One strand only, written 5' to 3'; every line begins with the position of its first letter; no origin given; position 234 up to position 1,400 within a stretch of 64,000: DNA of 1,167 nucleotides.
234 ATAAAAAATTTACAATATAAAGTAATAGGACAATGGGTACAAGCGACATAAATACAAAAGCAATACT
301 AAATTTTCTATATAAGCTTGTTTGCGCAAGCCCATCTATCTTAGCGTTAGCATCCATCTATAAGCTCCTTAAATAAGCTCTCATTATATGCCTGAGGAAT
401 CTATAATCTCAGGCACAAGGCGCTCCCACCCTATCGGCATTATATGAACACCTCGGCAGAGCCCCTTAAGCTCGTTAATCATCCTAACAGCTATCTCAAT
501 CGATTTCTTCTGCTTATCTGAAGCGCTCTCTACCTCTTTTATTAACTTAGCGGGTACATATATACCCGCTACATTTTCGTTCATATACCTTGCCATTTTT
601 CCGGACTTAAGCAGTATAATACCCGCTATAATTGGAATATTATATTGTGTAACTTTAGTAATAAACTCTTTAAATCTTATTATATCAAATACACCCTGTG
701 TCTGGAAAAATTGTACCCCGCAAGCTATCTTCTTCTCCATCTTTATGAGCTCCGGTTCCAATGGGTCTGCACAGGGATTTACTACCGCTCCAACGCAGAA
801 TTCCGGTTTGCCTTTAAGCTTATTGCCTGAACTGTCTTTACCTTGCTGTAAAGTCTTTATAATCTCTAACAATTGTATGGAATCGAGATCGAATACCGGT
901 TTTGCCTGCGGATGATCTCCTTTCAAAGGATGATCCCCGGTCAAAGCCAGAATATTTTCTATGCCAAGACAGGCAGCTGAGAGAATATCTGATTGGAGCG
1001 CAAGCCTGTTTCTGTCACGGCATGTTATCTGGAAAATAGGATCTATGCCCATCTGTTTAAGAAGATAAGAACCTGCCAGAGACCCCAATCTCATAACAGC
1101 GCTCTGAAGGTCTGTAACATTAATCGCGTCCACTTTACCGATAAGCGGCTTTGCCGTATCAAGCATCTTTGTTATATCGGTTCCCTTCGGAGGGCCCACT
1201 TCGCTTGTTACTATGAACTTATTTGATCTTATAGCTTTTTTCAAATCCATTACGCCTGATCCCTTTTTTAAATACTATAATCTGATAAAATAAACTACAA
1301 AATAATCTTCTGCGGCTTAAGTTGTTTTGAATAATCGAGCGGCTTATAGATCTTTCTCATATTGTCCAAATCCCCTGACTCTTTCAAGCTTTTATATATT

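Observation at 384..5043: Complete methyl branch of the Wood-Ljungdahl / THF C1 pathway in one 5-kb operon (fhs-fchA-folD-metV-metF)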

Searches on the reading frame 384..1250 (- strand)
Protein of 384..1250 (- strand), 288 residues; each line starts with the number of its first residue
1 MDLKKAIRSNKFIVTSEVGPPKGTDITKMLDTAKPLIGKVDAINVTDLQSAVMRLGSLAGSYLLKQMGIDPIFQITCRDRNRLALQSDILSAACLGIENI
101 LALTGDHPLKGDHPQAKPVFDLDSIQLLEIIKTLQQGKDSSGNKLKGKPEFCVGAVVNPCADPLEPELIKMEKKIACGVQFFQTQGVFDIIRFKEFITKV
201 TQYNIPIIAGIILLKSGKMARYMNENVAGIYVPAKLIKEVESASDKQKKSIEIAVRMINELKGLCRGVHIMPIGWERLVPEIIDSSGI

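Call 3: search_protein_families(library=pfam, proteins=[window:384-1250:-])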
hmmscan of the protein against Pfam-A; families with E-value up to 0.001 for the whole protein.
window:384-1250:- (288 aa): 1 family
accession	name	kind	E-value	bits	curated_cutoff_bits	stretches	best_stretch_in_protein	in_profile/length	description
PF02219.23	MTHFR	-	4e-38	131.8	24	1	3-287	2-287/287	Methylenetetrahydrofolate reductase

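Call 4: search_protein_families(library=ncbifam, proteins=[window:384-1250:-])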
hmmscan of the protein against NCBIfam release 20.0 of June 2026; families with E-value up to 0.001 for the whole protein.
window:384-1250:- (288 aa): 4 families
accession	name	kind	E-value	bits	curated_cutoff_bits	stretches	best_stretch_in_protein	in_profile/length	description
NF006396.0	PRK08645.1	equivalog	2.2e-72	244.1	453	1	3-272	314-587/611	bifunctional homocysteine S-methyltransferase/methylenetetrahydrofolate reductase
TIGR00676.1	fadh2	equivalog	1.2e-20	74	293.7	1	42-283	31-271/275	methylenetetrahydrofolate reductase [NAD(P)H]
TIGR00677.1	fadh2_euk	equivalog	6.2e-14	52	310.05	1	63-287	54-276/281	methylenetetrahydrofolate reductase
NF006950.0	PRK09432.1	equivalog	3.2e-06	26.6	382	1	66-251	80-251/296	methylenetetrahydrofolate reductase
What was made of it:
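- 384..1250 (-): metF, catalytic subunit of methylene-THF reductase (288 aa). The best NCBIfam hit is the MTHFR half of the YitJ-type model PRK08645 (244 bits); E. coli-type TIGR00676 scores only 74 bits (calls 3, 4).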

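Call 7: find_encoding_contigs(protein=window:384-1250:-, flank=10000, max_places=6)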
Protein window:384-1250:- (288 aa): 1 contig read that carries it; 1 place shown.
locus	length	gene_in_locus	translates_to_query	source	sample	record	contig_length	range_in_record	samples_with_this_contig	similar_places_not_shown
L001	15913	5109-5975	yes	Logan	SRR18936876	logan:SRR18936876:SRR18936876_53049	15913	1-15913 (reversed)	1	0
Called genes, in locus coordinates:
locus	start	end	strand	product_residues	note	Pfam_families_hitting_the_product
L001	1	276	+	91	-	?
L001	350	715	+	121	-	PF01245:Ribosomal_L19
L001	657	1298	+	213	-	PF01351:RNase_HII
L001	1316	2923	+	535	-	PF01268:FTHFS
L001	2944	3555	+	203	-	PF04961:FTCD_C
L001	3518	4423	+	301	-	PF00763:THF_DHG_CYH, PF02882:THF_DHG_CYH_C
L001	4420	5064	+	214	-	PF12225:DUF5981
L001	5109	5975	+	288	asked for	PF02219:MTHFR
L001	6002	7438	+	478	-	PF00672:HAMP, PF01590:GAF (weak), PF13185:GAF_2, PF13492:GAF_3, PF13487:HD_5, PF01966:HD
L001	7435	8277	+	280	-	PF02548:Pantoate_transf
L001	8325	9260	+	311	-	PF01210:NAD_Gly3P_dh_N (faint), PF02558:ApbA, PF03807:F420_oxidored (faint), PF08546:ApbA_C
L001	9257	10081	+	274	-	PF00809:Pterin_bind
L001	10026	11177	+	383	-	PF01656:CbiA, PF13500:AAA_26, PF07085:DRTGG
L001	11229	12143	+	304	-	PF02424:ApbE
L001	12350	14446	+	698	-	PF03030:H_PPase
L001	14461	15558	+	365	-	PF00764:Arginosuc_synth (faint), PF02540:NAD_synthase (faint), PF03054:tRNA_Me_trans, PF06508:QueC (faint), PF20259:tRNA_Me_trans_M, PF20258:tRNA_Me_trans_C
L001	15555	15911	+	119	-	?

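Call 8: search_protein_families(library=ncbifam, proteins=[L001:6002-7438:+, L001:7435-8277:+, L001:8325-9260:+, L001:9257-10081:+, L001:10026-11177:+, L001:11229-12143:+, L001:12350-14446:+, L001:14461-15558:+], max_evalue=0.00001)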
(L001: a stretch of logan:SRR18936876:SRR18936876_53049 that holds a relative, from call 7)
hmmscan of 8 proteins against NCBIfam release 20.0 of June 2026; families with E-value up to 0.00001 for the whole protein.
L001:6002-7438:+ (478 aa): 10 families
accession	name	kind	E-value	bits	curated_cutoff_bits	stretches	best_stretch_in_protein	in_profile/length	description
NF053512.1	nitric_RR_NosR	exception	1.4e-42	146.2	400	1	279-477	153-353/422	response regulator c-di-GMP phosphodiesterase, NosR family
NF033092.0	HK_WalK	equivalog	2.5e-13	49.5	725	1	78-148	204-274/594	cell wall metabolism sensor histidine kinase WalK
NF040691.1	MtrAB_MtrB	equivalog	1.2e-10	41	450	1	57-135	194-272/507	MtrAB system histidine kinase MtrB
NF038263.1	prot_phos_SiaA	equivalog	2.5e-09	36.2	700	1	55-130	314-389/658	biofilm regulation protein phosphatase SiaA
NF058645.1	MCPCtpMPsAe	equivalog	2.1e-08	33.4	900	1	54-143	208-299/558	methyl-accepting chemotaxis protein CtpM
NF008283.0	PRK11061.1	equivalog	9.9e-08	30.7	583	1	138-343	5-209/748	phosphoenolpyruvate--protein phosphotransferase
NF041210.1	his_kin_PieS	equivalog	3e-07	29.8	850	1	56-135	171-251/474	two component system sensor histidine kinase PieS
NF046044.1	PnpS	equivalog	7.8e-07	28.4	400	1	80-146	3-69/390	two-component system histidine kinase PnpS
NF033093.1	HK_VicK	exception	1.4e-06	27.3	680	1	55-149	18-111/448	cell wall metabolism sensor histidine kinase VicK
NF045911.1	TCSHisKinNblS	equivalog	2.8e-06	26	1000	1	83-286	213-403/621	two-component system sensor histidine kinase NblS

L001:7435-8277:+ (280 aa): 2 families
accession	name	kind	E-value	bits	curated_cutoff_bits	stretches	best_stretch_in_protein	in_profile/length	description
NF001452.0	PRK00311.1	subfamily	2.1e-98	328.9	272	1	2-266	3-266/267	3-methyl-2-oxobutanoate hydroxymethyltransferase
TIGR00222.1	panB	equivalog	1.2e-85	287.2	207.55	1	1-266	1-263/264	3-methyl-2-oxobutanoate hydroxymethyltransferase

L001:8325-9260:+ (311 aa): 17 families
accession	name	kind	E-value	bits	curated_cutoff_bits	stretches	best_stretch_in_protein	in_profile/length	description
TIGR00745.1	apbA_panE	subfamily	1.6e-82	277.2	141.35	1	2-304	1-304/305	2-dehydropantoate 2-reductase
NF005092.1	PRK06522.2-3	equivalog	4.1e-64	216.6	500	1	1-302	1-295/296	2-dehydropantoate 2-reductase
NF005088.0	PRK06522.1-2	subfamily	3.5e-57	193.8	371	1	1-306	1-306/308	2-dehydropantoate 2-reductase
NF005087.0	PRK06522.1-1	equivalog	3.3e-55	187.3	351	1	1-308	1-295/296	2-dehydropantoate 2-reductase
NF005091.0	PRK06522.2-2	equivalog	6.5e-54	183.2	252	1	1-303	2-298/302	2-dehydropantoate 2-reductase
NF005093.0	PRK06522.2-4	equivalog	5.2e-53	180.4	308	1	1-304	4-299/304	2-dehydropantoate 2-reductase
NF006083.0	PRK08229.1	equivalog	4.1e-43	147.7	371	2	1-232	3-230/341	2-dehydropantoate 2-reductase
NF004311.0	PRK05708.1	equivalog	2.2e-42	145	378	1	2-299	4-294/305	putative 2-dehydropantoate 2-reductase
NF009543.0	PRK12921.1-5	equivalog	7.7e-38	130.4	339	1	1-302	1-303/305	oxidoreductase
NF005094.0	PRK06522.2-5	equivalog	1.2e-36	126.6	382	1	1-302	1-302/307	2-dehydropantoate 2-reductase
NF004887.0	PRK06249.1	equivalog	1e-35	123.5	360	1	1-304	6-313/316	putative 2-dehydropantoate 2-reductase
NF005089.0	PRK06522.1-4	subfamily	1.1e-34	120.4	223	2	113-304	131-320/326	2-dehydropantoate 2-reductase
NF005090.0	PRK06522.2-1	equivalog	3.1e-33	115.3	496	1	1-302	3-293/296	2-dehydropantoate 2-reductase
NF009542.0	PRK12921.1-4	equivalog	1.3e-20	73.9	288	1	1-302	2-283/286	oxidoreductase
NF009541.0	PRK12921.1-1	equivalog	6.7e-20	71.5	338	1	2-298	7-289/297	oxidoreductase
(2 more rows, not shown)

L001:9257-10081:+ (274 aa): 5 families
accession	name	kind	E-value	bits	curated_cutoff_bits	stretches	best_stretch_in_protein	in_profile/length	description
NF005719.0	PRK07535.1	domain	2.7e-75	253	259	1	1-270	1-261/268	methyltetrahydrofolate:corrinoid/iron-sulfur protein methyltransferase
NF040758.1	CODH_ACS_meth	exception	1.8e-38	132.4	370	1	2-237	5-243/261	carbon monoxide dehydrogenase/acetyl-CoA synthase methytransferase subunit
TIGR02082.1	metH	equivalog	1.5e-32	112.3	1010.85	1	2-266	344-620/1182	methionine synthase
NF007024.0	PRK09490.1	equivalog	3.3e-19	68.2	1497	1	2-265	361-636/1234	methionine synthase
TIGR01496.1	DHPS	equivalog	1e-08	35.2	162.6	1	25-198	23-208/258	dihydropteroate synthase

L001:10026-11177:+ (383 aa): 10 families
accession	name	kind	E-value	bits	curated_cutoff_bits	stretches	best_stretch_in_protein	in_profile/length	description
NF004167.0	PRK05632.1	equivalog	1.5e-46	159.3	418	1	20-382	1-370/708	phosphate acetyltransferase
NF002204.1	PRK01077.1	equivalog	1.9e-16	60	254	1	114-233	66-185/420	cobyrinic acid a,c-diamide synthase CobB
TIGR00347.1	bioD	equivalog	5.2e-16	59.2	83.3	1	25-195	1-166/166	dethiobiotin synthase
NF033195.1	F430_CfbB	exception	3.4e-14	52.5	560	1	114-232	63-182/451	Ni-sirohydrochlorin a,c-diamide synthase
TIGR00379.1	cobB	subfamily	8e-13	48.1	261.4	1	114-233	64-184/449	cobyrinic/hydrogenobyrinic acid a,c-diamide synthase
NF053748.1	bifunc_CobBC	exception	5.6e-11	41.5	950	1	125-230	77-182/797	bifunctional hydrogenobyrinic acid a,c-diamide synthase/histidinol phosphate aminotransferase CobBC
NF001989.1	PRK00784.1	equivalog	2.4e-09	36.4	273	1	109-238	105-236/480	cobyric acid synthase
TIGR00313.1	cobQ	equivalog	2.5e-09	36.5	309.9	1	112-234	107-230/477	cobyric acid synthase CobQ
NF004921.0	PRK06278.1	equivalog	2.7e-07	29.9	354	0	127-222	318-416/482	cobyrinic acid a,c-diamide synthase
TIGR01007.1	eps_fam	subfamily_domain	5.8e-06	26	108.05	0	114-203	114-196/204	polysaccharide biosynthesis tyrosine autokinase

L001:11229-12143:+ (304 aa): 1 family
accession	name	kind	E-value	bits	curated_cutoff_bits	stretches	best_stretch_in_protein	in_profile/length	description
NF007774.0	PRK10461.1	equivalog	3.3e-41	141.4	498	1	19-286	41-314/351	FAD:protein FMN transferase ApbE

L001:12350-14446:+ (698 aa): 13 families
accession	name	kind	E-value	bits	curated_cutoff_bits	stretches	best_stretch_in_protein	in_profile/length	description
NF001954.0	PRK00733.2-2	equivalog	4.1e-284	944.7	894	1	4-694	3-720/723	sodium-translocating pyrophosphatase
NF001960.0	PRK00733.3-5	equivalog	3.5e-269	894.7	546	1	2-693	2-669/673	sodium-translocating pyrophosphatase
NF001959.0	PRK00733.3-4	equivalog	2.7e-253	842.4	975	1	2-694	2-671/674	sodium-translocating pyrophosphatase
NF001958.0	PRK00733.3-3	equivalog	1.5e-248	826.7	1055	1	6-691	5-673/680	sodium-translocating pyrophosphatase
NF001961.0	PRK00733.3-6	equivalog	1.6e-237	790.1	926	1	1-691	1-670/671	sodium-translocating pyrophosphatase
NF001955.0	PRK00733.2-4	equivalog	1.7e-237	790.4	1059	1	3-693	4-702/736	sodium-translocating pyrophosphatase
NF001957.0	PRK00733.3-2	equivalog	3.1e-237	789.3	945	1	7-692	3-649/651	sodium-translocating pyrophosphatase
TIGR01104.1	V_PPase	equivalog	1.1e-236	787.7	651.9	1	6-694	5-693/697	V-type H(+)-translocating pyrophosphatase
NF001953.0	PRK00733.2-1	equivalog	4e-222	739.4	783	1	5-691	5-696/697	sodium-translocating pyrophosphatase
NF001951.0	PRK00733.1-2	equivalog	1.5e-221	737.8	859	1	5-692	6-689/691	sodium-translocating pyrophosphatase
NF001956.0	PRK00733.3-1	equivalog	4.4e-200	666.9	1321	1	29-693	36-694/704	sodium-translocating pyrophosphatase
NF001952.0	PRK00733.1-4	equivalog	1.3e-194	648.5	912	1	6-693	20-729/782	sodium-translocating pyrophosphatase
NF001950.0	PRK00733.1-1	equivalog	5.9e-70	236.4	826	1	6-685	57-762/807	sodium-translocating pyrophosphatase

L001:14461-15558:+ (365 aa): 10 families
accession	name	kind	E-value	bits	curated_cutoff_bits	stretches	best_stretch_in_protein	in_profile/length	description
NF001138.1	PRK00143.1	equivalog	1.2e-118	396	284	1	6-358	2-345/345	tRNA 2-thiouridine(34) synthase MnmA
TIGR00420.1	trmU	equivalog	8.5e-99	330.7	236.95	1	4-358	1-351/351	tRNA 2-thiouridine(34) synthase MnmA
NF011258.0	PRK14664.1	equivalog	3.5e-77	259.9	680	1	3-361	5-348/362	tRNA 2-thiouridine(34) synthase MnmA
NF011259.0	PRK14665.1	equivalog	2.9e-70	237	364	1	3-358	5-358/360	tRNA 2-thiouridine(34) synthase MnmA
NF010587.0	PRK13980.1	equivalog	2.7e-07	30.1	255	0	2-78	30-96/267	NAD+ synthase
TIGR00364.1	TIGR00364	equivalog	6.4e-07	29.1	150.3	1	7-76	2-59/201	7-cyano-7-deazaguanine synthase QueC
TIGR00268.2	TIGR00268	equivalog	1.3e-06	27.9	150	0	4-78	14-78/259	ATP-dependent sacrificial sulfur transferase LarE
NF000848.1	PRK00074.1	equivalog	3.8e-06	25.8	400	0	3-24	213-234/512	glutamine-hydrolyzing GMP synthase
NF010392.0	PRK13820.1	equivalog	4e-06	26.1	512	1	4-88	3-76/395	argininosuccinate synthase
TIGR00552.1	nadE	equivalog_domain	4.6e-06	26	63.65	0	3-131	22-139/251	NAD(+) synthase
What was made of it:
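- ApbE and a Na+/H+-pyrophosphatase lie downstream (call 8); ApbE hints at an Rnf or Nqr complex elsewhere, which would provide a ferredoxin link.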

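Call 13: search_solved_structures(query=window:384-1250:-, max_evalue=0.001, show_alignments=2)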
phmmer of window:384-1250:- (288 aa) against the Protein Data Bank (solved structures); distinct sequences matched with E-value up to 0.001: 9.
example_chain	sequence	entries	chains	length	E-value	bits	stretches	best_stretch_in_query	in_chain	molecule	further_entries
1v93_A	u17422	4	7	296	1.1e-10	44.9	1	43-273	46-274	5,10-Methylenetetrahydrofolate reductase | Methylenetetrahydrofolate reductase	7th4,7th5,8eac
3apt_A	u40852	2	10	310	1.3e-10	44.7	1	43-273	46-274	Methylenetetrahydrofolate reductase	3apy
6fnu_A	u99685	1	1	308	6.2e-09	39.1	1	64-286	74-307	Methylenetetrahydrofolate reductase 1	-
6fcx_A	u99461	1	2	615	9.7e-08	35.2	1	54-285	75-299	Methylenetetrahydrofolate reductase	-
8qa4_A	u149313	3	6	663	1.1e-07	35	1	54-285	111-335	Methylenetetrahydrofolate reductase (NADPH)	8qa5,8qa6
8uy2_A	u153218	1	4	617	0.00016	24.6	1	66-241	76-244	Methylenetetrahydrofolate reductase-like protein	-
8uy1_D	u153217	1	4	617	0.00017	24.6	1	66-241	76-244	Methylenetetrahydrofolate reductase-like protein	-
7rml_A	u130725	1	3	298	0.00033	23.6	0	96-261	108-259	5,10-methylenetetrahydrofolate reductase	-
5ume_A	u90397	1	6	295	0.00088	22.2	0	95-245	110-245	5,10-methylenetetrahydrofolate reductase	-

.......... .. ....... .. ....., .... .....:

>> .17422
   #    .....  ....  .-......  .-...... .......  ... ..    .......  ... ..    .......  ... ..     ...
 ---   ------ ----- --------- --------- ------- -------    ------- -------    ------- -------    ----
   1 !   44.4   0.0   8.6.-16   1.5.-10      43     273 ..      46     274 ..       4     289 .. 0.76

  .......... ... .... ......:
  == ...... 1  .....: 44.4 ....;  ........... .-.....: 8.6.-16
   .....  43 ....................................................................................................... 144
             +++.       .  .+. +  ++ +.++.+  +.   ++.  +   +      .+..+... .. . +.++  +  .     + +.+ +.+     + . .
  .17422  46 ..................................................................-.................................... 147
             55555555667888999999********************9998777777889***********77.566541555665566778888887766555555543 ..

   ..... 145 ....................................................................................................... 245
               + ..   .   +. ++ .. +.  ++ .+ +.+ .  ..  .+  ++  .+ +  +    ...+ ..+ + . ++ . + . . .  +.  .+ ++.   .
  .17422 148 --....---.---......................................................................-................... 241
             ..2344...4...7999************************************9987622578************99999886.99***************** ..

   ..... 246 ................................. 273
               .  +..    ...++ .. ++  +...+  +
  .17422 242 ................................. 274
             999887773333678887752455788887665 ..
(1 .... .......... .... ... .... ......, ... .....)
